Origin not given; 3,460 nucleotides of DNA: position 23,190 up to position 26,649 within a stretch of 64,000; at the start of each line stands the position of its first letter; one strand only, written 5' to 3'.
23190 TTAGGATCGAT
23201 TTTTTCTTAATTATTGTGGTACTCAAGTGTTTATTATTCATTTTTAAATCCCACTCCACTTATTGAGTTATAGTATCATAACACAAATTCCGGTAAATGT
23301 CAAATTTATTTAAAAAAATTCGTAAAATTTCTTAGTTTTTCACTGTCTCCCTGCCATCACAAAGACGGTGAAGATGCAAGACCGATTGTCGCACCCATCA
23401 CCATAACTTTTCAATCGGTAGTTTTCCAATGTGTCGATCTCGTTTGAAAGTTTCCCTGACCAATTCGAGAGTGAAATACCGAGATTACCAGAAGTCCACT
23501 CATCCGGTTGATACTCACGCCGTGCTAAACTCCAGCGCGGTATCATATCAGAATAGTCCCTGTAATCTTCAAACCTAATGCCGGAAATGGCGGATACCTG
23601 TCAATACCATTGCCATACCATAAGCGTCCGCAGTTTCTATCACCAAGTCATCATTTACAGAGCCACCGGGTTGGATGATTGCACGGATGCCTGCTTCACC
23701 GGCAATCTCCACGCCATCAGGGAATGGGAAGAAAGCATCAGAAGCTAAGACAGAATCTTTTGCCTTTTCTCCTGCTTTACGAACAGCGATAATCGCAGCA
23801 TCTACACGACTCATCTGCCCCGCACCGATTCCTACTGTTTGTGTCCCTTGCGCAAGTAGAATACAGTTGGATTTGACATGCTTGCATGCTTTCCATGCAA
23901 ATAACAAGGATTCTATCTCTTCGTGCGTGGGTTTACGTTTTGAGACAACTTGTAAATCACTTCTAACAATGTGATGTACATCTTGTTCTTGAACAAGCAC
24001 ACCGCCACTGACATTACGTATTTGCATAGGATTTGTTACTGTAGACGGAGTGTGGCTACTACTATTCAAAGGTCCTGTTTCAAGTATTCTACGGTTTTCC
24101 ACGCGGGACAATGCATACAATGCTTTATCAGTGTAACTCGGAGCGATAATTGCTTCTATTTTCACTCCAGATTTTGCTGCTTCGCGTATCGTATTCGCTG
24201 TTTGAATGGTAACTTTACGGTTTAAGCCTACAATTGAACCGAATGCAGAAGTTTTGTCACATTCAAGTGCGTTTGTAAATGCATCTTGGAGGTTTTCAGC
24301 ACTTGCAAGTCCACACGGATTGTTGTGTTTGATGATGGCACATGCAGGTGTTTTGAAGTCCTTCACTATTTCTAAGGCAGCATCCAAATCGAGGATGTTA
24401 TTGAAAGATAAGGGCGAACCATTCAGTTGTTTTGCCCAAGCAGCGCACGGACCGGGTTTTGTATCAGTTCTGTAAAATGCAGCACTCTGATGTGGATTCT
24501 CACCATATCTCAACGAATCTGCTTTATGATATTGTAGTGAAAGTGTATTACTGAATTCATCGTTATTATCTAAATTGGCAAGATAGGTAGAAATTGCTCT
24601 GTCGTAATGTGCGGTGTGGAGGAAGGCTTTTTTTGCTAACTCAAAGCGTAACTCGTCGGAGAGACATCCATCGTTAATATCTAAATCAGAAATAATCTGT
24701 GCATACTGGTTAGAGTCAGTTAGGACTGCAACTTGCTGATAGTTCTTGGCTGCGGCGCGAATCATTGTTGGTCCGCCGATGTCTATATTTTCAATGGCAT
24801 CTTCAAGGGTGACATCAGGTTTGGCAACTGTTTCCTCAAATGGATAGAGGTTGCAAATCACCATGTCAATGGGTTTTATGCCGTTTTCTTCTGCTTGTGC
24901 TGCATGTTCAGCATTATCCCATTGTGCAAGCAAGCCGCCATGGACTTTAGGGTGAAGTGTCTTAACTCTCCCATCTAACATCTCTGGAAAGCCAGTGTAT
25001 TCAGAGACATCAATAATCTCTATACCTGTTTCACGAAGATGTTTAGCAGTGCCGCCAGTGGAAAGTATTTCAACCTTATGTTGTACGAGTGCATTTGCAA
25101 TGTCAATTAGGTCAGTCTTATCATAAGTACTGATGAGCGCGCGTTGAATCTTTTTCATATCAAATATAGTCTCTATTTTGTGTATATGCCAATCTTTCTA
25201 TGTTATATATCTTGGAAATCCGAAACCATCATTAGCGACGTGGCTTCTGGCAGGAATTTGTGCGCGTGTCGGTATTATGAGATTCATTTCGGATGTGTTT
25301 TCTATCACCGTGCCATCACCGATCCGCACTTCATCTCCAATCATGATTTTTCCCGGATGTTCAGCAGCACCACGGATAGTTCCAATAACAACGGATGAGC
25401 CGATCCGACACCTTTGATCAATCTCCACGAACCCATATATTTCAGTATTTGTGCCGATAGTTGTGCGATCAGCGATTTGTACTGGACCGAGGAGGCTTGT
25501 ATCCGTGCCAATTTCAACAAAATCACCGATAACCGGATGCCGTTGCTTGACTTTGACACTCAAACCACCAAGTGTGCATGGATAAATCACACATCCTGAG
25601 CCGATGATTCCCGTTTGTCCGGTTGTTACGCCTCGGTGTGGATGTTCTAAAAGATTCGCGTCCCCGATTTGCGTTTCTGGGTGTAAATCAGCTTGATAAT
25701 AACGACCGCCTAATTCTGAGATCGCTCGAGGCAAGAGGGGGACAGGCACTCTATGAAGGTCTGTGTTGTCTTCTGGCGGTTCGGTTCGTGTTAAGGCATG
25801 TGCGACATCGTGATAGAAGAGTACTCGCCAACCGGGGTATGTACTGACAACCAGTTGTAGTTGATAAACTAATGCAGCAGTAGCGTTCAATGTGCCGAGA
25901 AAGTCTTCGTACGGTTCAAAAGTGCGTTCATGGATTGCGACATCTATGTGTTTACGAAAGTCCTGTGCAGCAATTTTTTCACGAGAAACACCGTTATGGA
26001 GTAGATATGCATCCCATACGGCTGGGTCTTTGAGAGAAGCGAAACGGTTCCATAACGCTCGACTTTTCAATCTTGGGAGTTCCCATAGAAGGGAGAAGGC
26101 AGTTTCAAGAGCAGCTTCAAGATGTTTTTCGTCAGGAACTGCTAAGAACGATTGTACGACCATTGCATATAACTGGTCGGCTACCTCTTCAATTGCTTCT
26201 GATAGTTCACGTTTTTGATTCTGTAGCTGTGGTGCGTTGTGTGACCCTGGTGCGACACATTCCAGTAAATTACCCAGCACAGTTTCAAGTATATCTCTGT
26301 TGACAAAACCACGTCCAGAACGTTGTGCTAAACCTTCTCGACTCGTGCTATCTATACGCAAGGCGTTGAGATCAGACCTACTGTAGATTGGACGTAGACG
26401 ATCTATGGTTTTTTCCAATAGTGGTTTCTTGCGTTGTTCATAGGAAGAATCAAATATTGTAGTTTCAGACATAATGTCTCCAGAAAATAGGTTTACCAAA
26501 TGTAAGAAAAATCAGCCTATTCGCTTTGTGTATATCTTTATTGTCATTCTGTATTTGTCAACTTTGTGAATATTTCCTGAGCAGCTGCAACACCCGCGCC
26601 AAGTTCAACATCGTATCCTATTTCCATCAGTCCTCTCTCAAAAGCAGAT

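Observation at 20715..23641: Direct 67-bp repeats of the purH 3' end bracket a 2.8-kb AT-rich insert (integration scar?)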

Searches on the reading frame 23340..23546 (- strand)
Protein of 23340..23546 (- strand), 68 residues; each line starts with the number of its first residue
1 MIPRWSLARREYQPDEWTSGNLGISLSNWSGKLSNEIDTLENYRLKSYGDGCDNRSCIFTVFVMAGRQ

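Call 11: search_protein_families(library=pfam, proteins=[window:23340-23546:-], max_evalue=0.01)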
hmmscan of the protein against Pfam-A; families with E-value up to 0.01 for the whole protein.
window:23340-23546:- (68 aa): 0 families

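Call 50: search_protein_families(library=phrogs, proteins=[window:23340-23546:-], max_evalue=0.01)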
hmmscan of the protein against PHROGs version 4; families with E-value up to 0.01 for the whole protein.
window:23340-23546:- (68 aa): 0 families

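Call 51: search_protein_families(library=ncbifam, proteins=[window:23340-23546:-], max_evalue=0.01)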
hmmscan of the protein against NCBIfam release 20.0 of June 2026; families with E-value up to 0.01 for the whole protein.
window:23340-23546:- (68 aa): 0 families

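Call 78: find_homologous_proteins(query=window:23340-23546:-, max_evalue=1)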
Query window:23340-23546:- (68 aa): 1 proteins with E <= 1 among 3 candidates.
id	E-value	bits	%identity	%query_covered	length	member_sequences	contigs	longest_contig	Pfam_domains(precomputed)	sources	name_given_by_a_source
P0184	2.9e-39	149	99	100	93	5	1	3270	-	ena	-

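Call 80: find_encoding_contigs(protein=P0184, flank=5000, max_places=6)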
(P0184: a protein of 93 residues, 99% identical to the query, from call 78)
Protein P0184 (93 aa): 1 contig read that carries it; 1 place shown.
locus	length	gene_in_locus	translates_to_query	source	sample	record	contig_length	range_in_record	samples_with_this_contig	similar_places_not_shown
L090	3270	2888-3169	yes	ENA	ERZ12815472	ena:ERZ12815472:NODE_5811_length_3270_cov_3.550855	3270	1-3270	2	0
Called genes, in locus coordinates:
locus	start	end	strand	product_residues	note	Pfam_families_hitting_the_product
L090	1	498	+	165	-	?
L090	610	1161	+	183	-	PF00132:Hexapep (weak)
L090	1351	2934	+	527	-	PF02142:MGS, PF01808:AICARFT_IMPCHas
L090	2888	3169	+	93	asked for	-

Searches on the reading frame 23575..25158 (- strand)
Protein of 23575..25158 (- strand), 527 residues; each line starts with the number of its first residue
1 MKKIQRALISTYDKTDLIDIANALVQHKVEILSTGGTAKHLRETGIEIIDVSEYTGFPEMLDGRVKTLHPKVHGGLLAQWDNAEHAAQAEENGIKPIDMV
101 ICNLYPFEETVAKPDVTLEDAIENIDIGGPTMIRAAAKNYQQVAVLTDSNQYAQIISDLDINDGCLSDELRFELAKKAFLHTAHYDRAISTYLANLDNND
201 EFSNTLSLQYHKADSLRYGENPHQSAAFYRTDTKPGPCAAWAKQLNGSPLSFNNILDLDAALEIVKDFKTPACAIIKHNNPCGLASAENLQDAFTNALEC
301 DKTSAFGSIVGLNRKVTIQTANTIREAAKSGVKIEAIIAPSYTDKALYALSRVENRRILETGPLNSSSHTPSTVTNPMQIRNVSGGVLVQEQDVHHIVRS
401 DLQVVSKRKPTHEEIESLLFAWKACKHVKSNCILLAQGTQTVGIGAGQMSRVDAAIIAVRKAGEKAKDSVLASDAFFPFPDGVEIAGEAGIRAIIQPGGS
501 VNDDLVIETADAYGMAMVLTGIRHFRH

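Call 11: search_protein_families(library=pfam, proteins=[window:23575-25158:-], max_evalue=0.01)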
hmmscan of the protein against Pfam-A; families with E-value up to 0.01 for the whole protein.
window:23575-25158:- (527 aa): 2 families
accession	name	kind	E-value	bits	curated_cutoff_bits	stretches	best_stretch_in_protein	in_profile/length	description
PF01808.24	AICARFT_IMPCHas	-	4.5e-113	378.2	25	1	136-461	1-311/311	AICARFT/IMPCHase bienzyme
PF02142.27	MGS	-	7.5e-26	90.5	24.1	1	17-131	2-94/94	MGS-like domain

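Call 12: find_encoding_contigs(protein=window:23575-25158:-, flank=10000, max_places=10)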
Protein window:23575-25158:- (527 aa): no gene with exactly this product is on record in the collection.

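Call 13: find_related_loci(query=window:23578-25158:-, collection=genome_contigs, flank=10000)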
Query window:23578-25158:- (527 aa) in genome_contigs; peptide patterns used: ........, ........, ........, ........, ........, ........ (x = any residue, [..] = any of these).
598 stretches matched a pattern (row limit reached: there are more); 566 encode a relative of the query (tblastn E <= 1e-3); the best 80 are kept; 80 distinct loci.
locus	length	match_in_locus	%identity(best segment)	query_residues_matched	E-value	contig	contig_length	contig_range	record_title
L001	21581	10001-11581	91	1-527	0e+0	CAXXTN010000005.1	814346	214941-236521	MAG: Candidatus Poribacteria bacterium isolate 64752d50-abd0-46dd-90db-3fd08d7746be genome assembly, contig: contig_5, w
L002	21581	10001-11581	86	1-527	0e+0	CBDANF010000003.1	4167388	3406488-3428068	MAG: Candidatus Poribacteria bacterium isolate cff0d1ac-620d-4255-a141-192642026491 genome assembly, contig: contig_3, w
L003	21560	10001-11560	85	1-527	0e+0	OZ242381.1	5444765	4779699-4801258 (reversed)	MAG: Candidatus Poribacteria bacterium isolate 80d8d026-9b84-4ba5-a38a-fc23128cda22 genome assembly, chromosome: 1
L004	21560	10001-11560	84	1-527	0e+0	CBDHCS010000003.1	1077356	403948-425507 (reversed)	MAG: Candidatus Poribacteria bacterium isolate 2ff7ea9c-4ed9-48aa-ac60-1c2c21251b56 genome assembly, contig: contig_3, w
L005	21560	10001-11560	84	1-527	0e+0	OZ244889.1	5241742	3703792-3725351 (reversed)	MAG: Candidatus Poribacteria bacterium isolate e98e4a03-ae45-434a-8c9f-424be2589405 genome assembly, chromosome: 1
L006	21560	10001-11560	83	1-527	0e+0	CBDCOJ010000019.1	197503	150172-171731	MAG: Candidatus Poribacteria bacterium isolate dbd3b75f-bfae-4d18-bb17-8f704a16f2b4 genome assembly, contig: contig_19,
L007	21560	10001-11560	83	1-527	0e+0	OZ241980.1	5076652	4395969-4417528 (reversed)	MAG: Candidatus Poribacteria bacterium isolate addb8a48-e40a-4d5d-92e9-c4632a5e54a8 genome assembly, chromosome: 1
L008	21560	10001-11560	83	1-527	0e+0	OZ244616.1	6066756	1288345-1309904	MAG: Candidatus Poribacteria bacterium isolate e5250d40-67f0-410b-965f-0d198546f1b0 genome assembly, chromosome: 1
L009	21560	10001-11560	83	1-527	0e+0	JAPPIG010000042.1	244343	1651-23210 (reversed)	MAG: Candidatus Poribacteria bacterium isolate RHO2_bin_17 NODE_59_length_244343_cov_61.475169, whole genome shotgun seq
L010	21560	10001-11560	81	1-527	0e+0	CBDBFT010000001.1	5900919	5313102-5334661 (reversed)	MAG: Candidatus Poribacteria bacterium isolate 1793e3cd-57e7-4349-b6cf-f1c25c3b8095 genome assembly, contig: contig_1, w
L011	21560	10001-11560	81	1-527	0e+0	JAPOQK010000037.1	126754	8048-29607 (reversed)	MAG: Candidatus Poribacteria bacterium isolate APA_bin_83 c_000000038367, whole genome shotgun sequence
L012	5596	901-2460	81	1-527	0e+0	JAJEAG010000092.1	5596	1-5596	MAG: Candidatus Poribacteria bacterium isolate jk18x7bins.36 k141_1341998, whole genome shotgun sequence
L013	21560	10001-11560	81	1-527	0e+0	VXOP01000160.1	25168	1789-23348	MAG: Candidatus Poribacteria bacterium isolate SB0662_bin_35 NODE_1887_length_25168_cov_39.284753, whole genome shotgun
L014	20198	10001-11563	81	1-527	0e+0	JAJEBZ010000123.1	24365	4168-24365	MAG: Candidatus Poribacteria bacterium isolate jk18x9bins.65 k141_290666, whole genome shotgun sequence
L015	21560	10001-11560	80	1-527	0e+0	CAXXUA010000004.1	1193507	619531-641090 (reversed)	MAG: Candidatus Poribacteria bacterium isolate 64057701-0cd0-4337-b80b-d127c366c46f genome assembly, contig: contig_4, w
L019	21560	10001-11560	79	1-527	0e+0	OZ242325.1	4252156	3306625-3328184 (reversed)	MAG: Candidatus Poribacteria bacterium isolate 7cb44f7e-fdd6-4696-a2af-ad91ef35c446 genome assembly, chromosome: 1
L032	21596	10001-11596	76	1-527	0e+0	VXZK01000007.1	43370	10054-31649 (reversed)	MAG: Candidatus Poribacteria bacterium isolate SB0670_bin_33 NODE_496_length_43370_cov_19.380007, whole genome shotgun s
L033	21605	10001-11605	75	1-527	0e+0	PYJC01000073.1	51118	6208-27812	MAG: Candidatus Poribacteria bacterium isolate PCPOR1 Ga0206387_1073, whole genome shotgun sequence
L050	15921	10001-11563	74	1-527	0e+0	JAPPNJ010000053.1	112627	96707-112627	MAG: Candidatus Poribacteria bacterium isolate RHO3_bin_69 NODE_409_length_112627_cov_17.873859, whole genome shotgun se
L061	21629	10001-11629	76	1-527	0e+0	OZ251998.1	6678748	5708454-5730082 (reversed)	MAG: Candidatus Poribacteria bacterium isolate 8f110123-501e-42ad-9d55-583bbc997c7d genome assembly, chromosome: 1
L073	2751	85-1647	71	2-527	0e+0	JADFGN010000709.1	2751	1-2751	MAG: Candidatus Poribacteria bacterium isolate B30T1B8 B30T1B8_NODE86146, whole genome shotgun sequence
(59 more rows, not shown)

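Call 41: search_protein_families(library=pfam, proteins=[L010:11837-12910:+, L010:12948-14279:+, L010:14676-16247:+, L061:13876-14760:-, L061:14760-15257:-, L033:11687-12202:+, L032:14293-17118:+, L073:1912-2445:+, L050:13925-14584:+, L019:13050-14096:-], max_evalue=0.001)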
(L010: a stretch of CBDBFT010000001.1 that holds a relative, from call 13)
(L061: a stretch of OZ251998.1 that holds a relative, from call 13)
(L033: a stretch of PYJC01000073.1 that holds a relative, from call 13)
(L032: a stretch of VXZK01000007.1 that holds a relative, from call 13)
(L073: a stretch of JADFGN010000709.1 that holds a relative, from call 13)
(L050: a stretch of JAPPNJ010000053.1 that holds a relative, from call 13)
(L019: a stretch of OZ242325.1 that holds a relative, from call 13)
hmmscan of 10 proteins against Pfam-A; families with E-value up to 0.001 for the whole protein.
L010:11837-12910:+ (357 aa): 0 families

L010:12948-14279:+ (443 aa): 1 family
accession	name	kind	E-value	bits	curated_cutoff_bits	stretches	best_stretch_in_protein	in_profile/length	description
PF00413.30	Peptidase_M10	-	0.00047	20.5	24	0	372-401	95-125/159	Matrixin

L010:14676-16247:+ (523 aa): 6 families
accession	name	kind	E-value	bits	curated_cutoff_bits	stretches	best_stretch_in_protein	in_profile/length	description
PF00041.27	fn3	-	7.8e-40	135.4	25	4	427-513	2-76/84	Fibronectin type III domain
PF25059.1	FN3_DSCAM-DSCAML_C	-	9.8e-24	84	39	1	451-507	14-67/89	DSCAM/DSCAML C-terminal Fn3-like domain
PF16656.11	Pur_ac_phosph_N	-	4.5e-11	43.6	30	1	430-511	3-88/93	Purple acid Phosphatase, N-terminal domain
PF25788.1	Ig_Rha78A_N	-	4e-08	33.9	27.4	0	435-509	13-88/105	Rha78A-like, N-terminal immunoglobulin domain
PF21605.3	CRLF2-like_D2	-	9.6e-05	22.8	27.3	0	131-226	1-89/94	Cytokine receptor-like factor 2-like, D2 domain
PF16323.11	DUF4959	-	0.00014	22.6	32.9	0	421-452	15-44/106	Domain of unknown function (DUF4959)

L061:13876-14760:- (294 aa): 1 family
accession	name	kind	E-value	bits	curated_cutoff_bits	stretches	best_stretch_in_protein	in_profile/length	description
PF07900.17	DUF1670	-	2.1e-61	207.5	25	1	76-265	31-220/220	Protein of unknown function (DUF1670)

L061:14760-15257:- (165 aa): 6 families
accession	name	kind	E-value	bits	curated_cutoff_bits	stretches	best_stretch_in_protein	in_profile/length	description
PF07900.17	DUF1670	-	8.7e-49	166.3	25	1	11-139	91-220/220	Protein of unknown function (DUF1670)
PF08279.18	HTH_11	-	9e-08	32.3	25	1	21-58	11-48/55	HTH domain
PF08281.18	Sigma70_r4_2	-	4.3e-05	23.5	25.7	0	74-104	17-48/54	Sigma-70, region 4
PF08220.18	HTH_DeoR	-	0.00025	21.2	21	1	24-59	13-48/57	DeoR-like helix-turn-helix domain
PF13412.12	HTH_24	-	0.00035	20.5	21.9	0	12-54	8-46/48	Winged helix-turn-helix DNA-binding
PF13545.12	HTH_Crp_2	-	0.00048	20.5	27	0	13-56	8-53/70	Crp-like helix-turn-helix domain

L033:11687-12202:+ (171 aa): 0 families

L032:14293-17118:+ (941 aa): 51 families (the best 25 are shown)
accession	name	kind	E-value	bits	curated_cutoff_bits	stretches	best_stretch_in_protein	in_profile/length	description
PF25174.1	Beta-prop_THOC3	-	2e-76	257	305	4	75-219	116-257/272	THOC3 beta-propeller domain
PF25173.1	Beta-prop_WDR3_1st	-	1e-62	211.6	154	3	85-234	23-172/184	WDR3 first beta-propeller domain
PF24814.1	WD40_Prp19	-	1.7e-61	208.2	320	5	234-475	43-276/281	Prp19 WD40 domain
PF00400.38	WD40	-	5.1e-57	188.3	27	5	125-162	2-39/39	WD domain, G-beta repeat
PF25175.1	Beta-prop_WDR5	-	8e-52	176.8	250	3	101-222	104-226/296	WDR5 beta-propeller domain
PF24807.1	WD40_CDC20-Fz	-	5e-48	164.3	200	3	54-219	14-179/292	CDC20/Fizzy WD40 domain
PF23414.1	Beta-prop_EML_2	-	2.9e-47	161.7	90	4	57-167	48-157/266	Echinoderm microtubule-associated protein second beta-propeller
PF24817.1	WD40_WDHD1_1st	-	4.4e-42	144.7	109.9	3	230-407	76-262/291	WDHD1 first WD40 domain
PF25391.1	WD40_Gbeta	-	6.3e-42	144.2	150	4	233-348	177-294/340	G protein beta WD-40 repeat protein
PF25168.1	Beta-prop_WDR36-Utp21_2nd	-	5.7e-38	131.5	84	4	92-166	199-272/335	WDR36/Utp21 second beta-propeller domain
PF12894.13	ANAPC4_WD40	-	2.1e-32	111.7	22.9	0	86-142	31-88/91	Anaphase-promoting complex subunit 4 WD40 domain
PF25172.1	Beta-prop_WDR3_2nd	-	1.4e-28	100.5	140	3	92-233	134-275/293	WDR3 second beta-propeller domain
PF24796.1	WDR55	-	3.6e-26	92.3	200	2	616-724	57-167/296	WDR55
PF24805.1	EIF3I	-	1.1e-25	90.9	200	3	283-437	54-209/324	EIF3I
PF25171.1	Beta-prop_WDR36-Utp21_1st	-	6.2e-25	88.5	80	4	91-166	150-225/266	WDR36/Utp21 first beta-propeller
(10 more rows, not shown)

L073:1912-2445:+ (177 aa): 1 family
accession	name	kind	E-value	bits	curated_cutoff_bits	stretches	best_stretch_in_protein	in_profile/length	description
PF01797.21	Y1_Tnp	-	2e-33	115.6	23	1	26-144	2-121/121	Transposase IS200 like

L050:13925-14584:+ (219 aa): 3 families
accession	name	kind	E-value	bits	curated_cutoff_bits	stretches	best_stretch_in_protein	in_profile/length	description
PF04545.22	Sigma70_r4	-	1.2e-06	28.4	24.1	1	163-208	2-48/50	Sigma-70, region 4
PF00196.25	GerE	-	8.2e-06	25.8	23.5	1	165-211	2-48/57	Bacterial regulatory proteins, luxR family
PF08281.18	Sigma70_r4_2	-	4.5e-05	23.4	25.7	1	158-208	3-54/54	Sigma-70, region 4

L019:13050-14096:- (348 aa): 0 families

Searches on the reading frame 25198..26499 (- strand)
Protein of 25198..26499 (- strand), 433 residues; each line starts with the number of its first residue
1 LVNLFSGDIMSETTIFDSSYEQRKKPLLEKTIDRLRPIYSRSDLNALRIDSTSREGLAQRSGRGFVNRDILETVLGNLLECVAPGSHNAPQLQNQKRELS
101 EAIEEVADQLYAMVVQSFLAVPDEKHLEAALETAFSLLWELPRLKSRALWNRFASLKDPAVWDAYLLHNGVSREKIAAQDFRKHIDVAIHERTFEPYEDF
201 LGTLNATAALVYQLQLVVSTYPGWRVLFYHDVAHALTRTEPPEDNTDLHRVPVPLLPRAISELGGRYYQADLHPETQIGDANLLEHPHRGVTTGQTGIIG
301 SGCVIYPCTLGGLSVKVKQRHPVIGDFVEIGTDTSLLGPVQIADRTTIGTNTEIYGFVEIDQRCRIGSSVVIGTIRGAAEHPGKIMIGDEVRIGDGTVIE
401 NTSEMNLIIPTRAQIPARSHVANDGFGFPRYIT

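Call 11: search_protein_families(library=pfam, proteins=[window:25198-26499:-], max_evalue=0.01)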
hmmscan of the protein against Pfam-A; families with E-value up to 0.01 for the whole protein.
window:25198-26499:- (433 aa): 2 families
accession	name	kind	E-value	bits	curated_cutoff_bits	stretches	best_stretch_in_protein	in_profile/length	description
PF00132.30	Hexapep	-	6.7e-13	48.2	27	2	321-355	1-35/36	Bacterial transferase hexapeptide (six repeats)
PF25084.1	LbH_EIF2B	-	0.0033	17.8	54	0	328-373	10-54/105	EIF2B subunit epsilon LbH domain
